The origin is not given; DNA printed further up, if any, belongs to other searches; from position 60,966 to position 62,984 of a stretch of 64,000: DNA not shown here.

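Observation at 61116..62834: Intein with a homing-endonuclease domain inserted immediately after the HxHxDH zinc-binding motif of aCPSF1/FttA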

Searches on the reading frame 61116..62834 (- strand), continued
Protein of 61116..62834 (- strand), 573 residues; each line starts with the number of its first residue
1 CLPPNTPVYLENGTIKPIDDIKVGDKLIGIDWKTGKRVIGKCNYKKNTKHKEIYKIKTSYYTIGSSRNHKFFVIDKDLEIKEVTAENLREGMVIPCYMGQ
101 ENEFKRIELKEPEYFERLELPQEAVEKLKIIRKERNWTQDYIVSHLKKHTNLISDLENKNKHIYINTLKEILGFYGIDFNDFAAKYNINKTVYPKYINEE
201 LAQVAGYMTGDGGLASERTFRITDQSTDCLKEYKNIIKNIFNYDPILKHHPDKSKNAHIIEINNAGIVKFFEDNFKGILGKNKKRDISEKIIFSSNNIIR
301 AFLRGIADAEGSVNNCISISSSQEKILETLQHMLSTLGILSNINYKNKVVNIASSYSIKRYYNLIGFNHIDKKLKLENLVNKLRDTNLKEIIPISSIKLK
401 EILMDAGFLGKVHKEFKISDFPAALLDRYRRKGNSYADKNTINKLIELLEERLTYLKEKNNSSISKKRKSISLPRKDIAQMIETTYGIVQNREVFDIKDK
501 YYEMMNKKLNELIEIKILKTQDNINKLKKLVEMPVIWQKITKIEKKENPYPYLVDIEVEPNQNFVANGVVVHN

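Call 58: predict_structure(alignment_id=A2)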
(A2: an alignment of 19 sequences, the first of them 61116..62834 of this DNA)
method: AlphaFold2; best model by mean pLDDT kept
length: 573 residues; sequences in the alignment: 19
mean_pLDDT: 90.5   pTM: 0.81
mean pLDDT of the five models: 90.5, 89.7, 89.4, 89.4, 88.8
residues with pLDDT >= 90: 391; 70-90: 159; 50-70: 23; < 50: 0
segments of 3 or more residues with pLDDT < 50: none
pLDDT, mean of each block of 10 residues (from residue 1): 93 87 94 89 96 95 95 91 96 85 74 85 93 95 92 87 90 94 88 94 95 89 94 96 93 91 92 89 82 90 97 96 90 89 93 92 95 96 74 89 86 67 80 78 94 91 89 92 95 93 95 95 94 91 96 95 92 93
secondary structure, 60 per line:
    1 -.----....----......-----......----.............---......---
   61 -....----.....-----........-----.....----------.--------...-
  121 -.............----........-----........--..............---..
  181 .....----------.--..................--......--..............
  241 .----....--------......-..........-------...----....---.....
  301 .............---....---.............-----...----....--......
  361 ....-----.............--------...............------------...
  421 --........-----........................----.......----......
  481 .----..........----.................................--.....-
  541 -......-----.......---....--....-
elements in order: E7-10 E15-17 E26-31 E36-48 E52-57 E62-65 E70-74 E80-84 E93-97 E117-119 H122-134 H139-146 H152-159 E162-164 H165-175 H179-185 H199-211 E212-216 E219-224 H227-241 E246-249 E258-263 H265-274 H289-292 H296-310 E311-313 E317-320 H324-336 E342-344 E349-352 H355-364 H370-382 E391-395 H396-405 H423-430 E436-438 H439-459 H464-470 H475-481 H486-495 H500-532 E535-539 E542-547 E553-559 E563-566 E569-572

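Call 60: fold_search(model_id=the predicted structure, library=pdb)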
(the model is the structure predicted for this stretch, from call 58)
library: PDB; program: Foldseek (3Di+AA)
matches with E <= 10: 578; with E <= 0.001: 23
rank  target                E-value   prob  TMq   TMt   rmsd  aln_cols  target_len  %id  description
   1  1dq3                  1.4e-17  1.00  0.50  0.61  11.7       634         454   17  CRYSTAL STRUCTURE OF AN ARCHAEAL INTEIN-ENCODED HOMING ENDONUCLEASE PI-PFUI (released 2000-07-05)
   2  7qss                  4.8e-17  1.00  0.54  0.69   6.9       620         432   14  Crystal structure of homing endonuclease-associated TliVMA intein (C1A) (released 2022-03-30)
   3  2cw7                  7.9e-17  1.00  0.50  0.54  12.4       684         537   14  Crystal structure of intein homing endonuclease II (released 2006-04-18)
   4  7qsu                  1.1e-13  1.00  0.46  0.70   7.0       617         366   13  Crystal structure of homing endonuclease-associated TliVMA intein (C1A, d333-339) (released 2022-03-30)
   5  7qst                  7.5e-11  1.00  0.44  0.67   8.0       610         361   12  Crystal structure of homing endonuclease-associated PhoVMA intein (C1A) (released 2022-03-30)
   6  1jva_B                1.0e-07  1.00  0.30  0.39  27.0       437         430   11  CRYSTAL STRUCTURE OF THE VMA1-DERIVED ENDONUCLEASE BEARING THE N AND C EXTEIN PROPEPTIDES (released 2002-08-29)
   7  1ef0_A                1.7e-07  1.00  0.32  0.40  26.7       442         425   14  CRYSTAL STRUCTURE OF PI-SCEI MINIPRECURSOR (released 2000-06-07)
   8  1jva_A                2.0e-07  1.00  0.31  0.40  27.2       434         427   13  CRYSTAL STRUCTURE OF THE VMA1-DERIVED ENDONUCLEASE BEARING THE N AND C EXTEIN PROPEPTIDES (released 2002-08-29)
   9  1um2_B                3.2e-07  1.00  0.31  0.40  27.1       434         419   12  Crystal Structure of the Vma1-Derived Endonuclease with the Ligated Extein Segment (released 2004-09-22)
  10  1um2_A                3.6e-07  1.00  0.32  0.41  26.7       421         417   12  Crystal Structure of the Vma1-Derived Endonuclease with the Ligated Extein Segment (released 2004-09-22)
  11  1lws_A                2.5e-06  1.00  0.29  0.37  28.5       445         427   13  Crystal structure of the intein homing endonuclease PI-SceI bound to its recognition sequence (released 2002-09-27)
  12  2dch                  6.7e-05  1.00  0.26  0.67   5.0       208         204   16  Crystal structure of archaeal intron-encoded homing endonuclease I-Tsp061I (released 2006-07-06)
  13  8dy9_I                1.2e-04  1.00  0.28  0.49  21.9       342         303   12  Streptomyces venezuelae RNAP unconstrained open promoter complex with WhiA and WhiB transcription factors (released 2023-03-01)
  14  1dfa                  1.3e-04  1.00  0.29  0.39  24.4       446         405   14  CRYSTAL STRUCTURE OF PI-SCEI IN C2 SPACE GROUP (released 1999-12-08)
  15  3hyi                  1.5e-04  1.00  0.24  0.45  16.0       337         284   13  Crystal structure of full-length DUF199/WhiA from Thermatoga maritima (released 2009-09-01)
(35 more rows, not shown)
